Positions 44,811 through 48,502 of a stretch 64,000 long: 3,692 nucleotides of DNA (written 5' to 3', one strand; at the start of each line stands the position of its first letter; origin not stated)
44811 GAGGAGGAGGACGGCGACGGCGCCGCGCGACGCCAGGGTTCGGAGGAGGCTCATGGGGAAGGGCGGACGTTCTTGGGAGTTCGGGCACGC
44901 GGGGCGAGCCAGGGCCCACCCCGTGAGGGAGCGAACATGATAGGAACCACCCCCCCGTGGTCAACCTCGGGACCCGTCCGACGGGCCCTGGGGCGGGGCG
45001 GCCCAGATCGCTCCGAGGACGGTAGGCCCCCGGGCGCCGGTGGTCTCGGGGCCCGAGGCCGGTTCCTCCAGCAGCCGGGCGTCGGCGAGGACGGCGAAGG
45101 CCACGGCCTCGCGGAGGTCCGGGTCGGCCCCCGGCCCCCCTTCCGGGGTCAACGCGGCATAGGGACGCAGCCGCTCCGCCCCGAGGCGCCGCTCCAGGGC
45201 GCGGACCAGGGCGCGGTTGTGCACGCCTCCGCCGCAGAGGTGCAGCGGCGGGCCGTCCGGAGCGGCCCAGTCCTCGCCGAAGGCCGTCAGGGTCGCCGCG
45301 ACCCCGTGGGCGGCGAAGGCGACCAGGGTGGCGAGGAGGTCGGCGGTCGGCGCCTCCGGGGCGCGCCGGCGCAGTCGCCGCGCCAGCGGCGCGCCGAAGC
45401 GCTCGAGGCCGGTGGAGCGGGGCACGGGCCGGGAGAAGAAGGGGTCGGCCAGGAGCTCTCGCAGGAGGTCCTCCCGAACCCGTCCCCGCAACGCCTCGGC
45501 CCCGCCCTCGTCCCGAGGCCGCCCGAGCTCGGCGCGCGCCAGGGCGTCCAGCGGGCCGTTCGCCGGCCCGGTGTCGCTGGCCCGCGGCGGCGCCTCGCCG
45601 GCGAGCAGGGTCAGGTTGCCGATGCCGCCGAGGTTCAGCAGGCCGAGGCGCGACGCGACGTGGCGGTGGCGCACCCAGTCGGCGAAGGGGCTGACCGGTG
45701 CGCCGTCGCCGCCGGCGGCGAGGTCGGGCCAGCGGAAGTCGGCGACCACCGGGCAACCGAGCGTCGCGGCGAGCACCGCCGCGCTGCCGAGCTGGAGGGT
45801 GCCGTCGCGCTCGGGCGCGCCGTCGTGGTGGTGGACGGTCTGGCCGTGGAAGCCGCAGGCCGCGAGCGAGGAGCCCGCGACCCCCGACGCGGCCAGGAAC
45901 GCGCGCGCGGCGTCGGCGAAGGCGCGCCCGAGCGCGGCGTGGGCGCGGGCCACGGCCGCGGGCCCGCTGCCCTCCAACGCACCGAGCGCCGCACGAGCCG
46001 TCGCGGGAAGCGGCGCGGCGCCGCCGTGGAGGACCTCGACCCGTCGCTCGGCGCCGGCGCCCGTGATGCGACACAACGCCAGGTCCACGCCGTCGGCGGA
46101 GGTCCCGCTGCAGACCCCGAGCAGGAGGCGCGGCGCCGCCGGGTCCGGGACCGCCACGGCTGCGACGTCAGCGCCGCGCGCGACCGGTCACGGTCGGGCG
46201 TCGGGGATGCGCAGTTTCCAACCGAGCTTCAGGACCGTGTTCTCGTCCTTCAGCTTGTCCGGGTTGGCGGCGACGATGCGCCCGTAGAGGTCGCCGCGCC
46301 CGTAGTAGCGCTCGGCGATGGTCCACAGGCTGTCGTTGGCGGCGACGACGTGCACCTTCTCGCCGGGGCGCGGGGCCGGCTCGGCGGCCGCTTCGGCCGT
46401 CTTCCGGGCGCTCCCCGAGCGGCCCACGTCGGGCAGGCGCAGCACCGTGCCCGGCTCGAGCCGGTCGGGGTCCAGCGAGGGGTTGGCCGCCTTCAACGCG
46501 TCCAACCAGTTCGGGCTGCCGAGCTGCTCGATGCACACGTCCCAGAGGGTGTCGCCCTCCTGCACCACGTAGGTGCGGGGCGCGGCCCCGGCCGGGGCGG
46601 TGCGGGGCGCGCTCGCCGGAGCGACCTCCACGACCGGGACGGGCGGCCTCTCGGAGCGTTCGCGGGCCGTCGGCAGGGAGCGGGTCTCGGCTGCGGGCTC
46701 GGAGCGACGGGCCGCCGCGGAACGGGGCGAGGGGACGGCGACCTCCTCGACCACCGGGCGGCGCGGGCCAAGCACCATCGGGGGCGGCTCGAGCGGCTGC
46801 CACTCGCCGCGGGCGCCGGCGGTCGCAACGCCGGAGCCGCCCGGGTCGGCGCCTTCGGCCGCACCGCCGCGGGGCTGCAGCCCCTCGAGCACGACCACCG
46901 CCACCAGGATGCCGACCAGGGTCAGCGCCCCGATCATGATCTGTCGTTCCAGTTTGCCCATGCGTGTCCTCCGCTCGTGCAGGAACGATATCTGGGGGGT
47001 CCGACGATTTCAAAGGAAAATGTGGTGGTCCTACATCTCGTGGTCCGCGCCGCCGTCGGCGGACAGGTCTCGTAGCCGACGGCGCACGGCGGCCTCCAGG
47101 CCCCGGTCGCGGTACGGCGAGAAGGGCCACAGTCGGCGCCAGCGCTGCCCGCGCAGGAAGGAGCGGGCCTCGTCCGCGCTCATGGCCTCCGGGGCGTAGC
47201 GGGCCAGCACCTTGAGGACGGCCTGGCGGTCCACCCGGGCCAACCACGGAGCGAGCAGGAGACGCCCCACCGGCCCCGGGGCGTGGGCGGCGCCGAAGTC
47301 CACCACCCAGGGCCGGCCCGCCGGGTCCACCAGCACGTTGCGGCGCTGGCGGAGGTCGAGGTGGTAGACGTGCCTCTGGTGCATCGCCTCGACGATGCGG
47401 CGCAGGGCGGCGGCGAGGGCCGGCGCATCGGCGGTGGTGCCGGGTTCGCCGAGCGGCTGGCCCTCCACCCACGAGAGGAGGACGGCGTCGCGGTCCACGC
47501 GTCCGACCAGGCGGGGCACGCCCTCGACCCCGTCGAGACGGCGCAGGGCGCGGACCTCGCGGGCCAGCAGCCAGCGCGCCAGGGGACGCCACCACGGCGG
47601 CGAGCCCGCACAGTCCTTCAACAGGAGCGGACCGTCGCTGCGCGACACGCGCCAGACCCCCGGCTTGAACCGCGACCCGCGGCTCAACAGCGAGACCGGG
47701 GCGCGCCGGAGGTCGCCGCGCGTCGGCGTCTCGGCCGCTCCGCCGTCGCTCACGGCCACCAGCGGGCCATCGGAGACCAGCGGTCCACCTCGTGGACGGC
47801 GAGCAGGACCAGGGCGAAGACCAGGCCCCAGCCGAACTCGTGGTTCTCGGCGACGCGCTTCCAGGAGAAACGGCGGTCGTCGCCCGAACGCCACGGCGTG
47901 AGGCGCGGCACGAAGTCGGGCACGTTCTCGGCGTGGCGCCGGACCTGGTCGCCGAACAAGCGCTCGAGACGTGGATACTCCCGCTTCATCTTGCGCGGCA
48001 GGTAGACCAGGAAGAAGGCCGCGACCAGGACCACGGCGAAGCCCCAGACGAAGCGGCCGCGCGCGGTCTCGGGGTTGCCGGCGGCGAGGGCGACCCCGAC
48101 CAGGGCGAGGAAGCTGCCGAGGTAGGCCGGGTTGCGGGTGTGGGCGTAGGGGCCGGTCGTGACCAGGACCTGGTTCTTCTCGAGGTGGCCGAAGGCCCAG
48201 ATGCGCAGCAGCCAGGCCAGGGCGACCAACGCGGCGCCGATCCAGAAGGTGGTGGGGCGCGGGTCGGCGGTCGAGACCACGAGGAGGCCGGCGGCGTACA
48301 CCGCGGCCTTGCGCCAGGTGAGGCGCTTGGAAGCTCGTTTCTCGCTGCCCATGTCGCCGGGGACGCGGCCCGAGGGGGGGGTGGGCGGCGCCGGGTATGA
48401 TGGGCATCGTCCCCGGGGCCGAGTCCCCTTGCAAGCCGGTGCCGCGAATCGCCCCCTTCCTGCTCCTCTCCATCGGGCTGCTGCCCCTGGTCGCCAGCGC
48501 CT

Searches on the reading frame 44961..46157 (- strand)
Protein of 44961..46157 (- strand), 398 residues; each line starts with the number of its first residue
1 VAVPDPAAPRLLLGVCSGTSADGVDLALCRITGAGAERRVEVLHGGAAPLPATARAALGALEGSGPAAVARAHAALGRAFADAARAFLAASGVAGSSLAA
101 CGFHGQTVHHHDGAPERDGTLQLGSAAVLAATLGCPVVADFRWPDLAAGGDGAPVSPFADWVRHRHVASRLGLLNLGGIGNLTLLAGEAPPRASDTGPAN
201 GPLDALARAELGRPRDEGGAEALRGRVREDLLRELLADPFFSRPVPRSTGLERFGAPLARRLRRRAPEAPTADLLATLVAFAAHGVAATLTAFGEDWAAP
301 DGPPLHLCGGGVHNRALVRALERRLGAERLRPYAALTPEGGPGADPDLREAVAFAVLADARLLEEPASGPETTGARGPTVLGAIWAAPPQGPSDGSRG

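Call 41: search_protein_families(library=pfam, proteins=[window:44961-46157:-], max_evalue=0.001)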
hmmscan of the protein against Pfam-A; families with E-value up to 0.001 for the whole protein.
window:44961-46157:- (398 aa): 1 family
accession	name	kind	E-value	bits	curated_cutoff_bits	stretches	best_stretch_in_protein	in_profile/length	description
PF03702.20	AnmK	-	2.6e-80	270.7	24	1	12-385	3-365/367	Anhydro-N-acetylmuramic acid kinase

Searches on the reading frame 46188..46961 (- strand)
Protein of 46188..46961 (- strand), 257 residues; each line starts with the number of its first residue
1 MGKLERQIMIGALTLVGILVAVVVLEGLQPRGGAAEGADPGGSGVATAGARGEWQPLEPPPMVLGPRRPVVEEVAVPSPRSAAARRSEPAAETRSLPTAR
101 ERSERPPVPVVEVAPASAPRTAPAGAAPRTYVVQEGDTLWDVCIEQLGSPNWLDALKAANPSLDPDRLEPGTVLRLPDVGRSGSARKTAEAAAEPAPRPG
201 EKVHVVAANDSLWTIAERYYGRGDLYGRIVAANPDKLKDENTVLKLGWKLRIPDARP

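Call 41: search_protein_families(library=pfam, proteins=[window:46188-46961:-], max_evalue=0.001)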
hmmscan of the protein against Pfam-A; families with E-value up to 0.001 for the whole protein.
window:46188-46961:- (257 aa): 2 families
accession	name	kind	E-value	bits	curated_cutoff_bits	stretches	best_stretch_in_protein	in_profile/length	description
PF01476.26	LysM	-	3.1e-17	62.7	20.9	2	204-253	1-43/43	LysM domain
PF05489.18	Phage_tail_X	-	1.7e-08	34.4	22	1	208-254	7-53/60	Phage Tail Protein X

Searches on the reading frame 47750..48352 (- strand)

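Call 41: search_protein_families(library=pfam, proteins=[window:47750-48352:-], max_evalue=0.001)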
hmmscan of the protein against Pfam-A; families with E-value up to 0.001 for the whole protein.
window:47750-48352:- (200 aa): 2 families
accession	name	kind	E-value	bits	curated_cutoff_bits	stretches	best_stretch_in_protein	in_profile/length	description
PF04191.18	PEMT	-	5.3e-09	36.9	25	1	54-112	21-91/105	Phospholipid methyltransferase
PF04140.19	ICMT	-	0.00023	22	24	1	47-97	23-70/95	Isoprenylcysteine carboxyl methyltransferase (ICMT) family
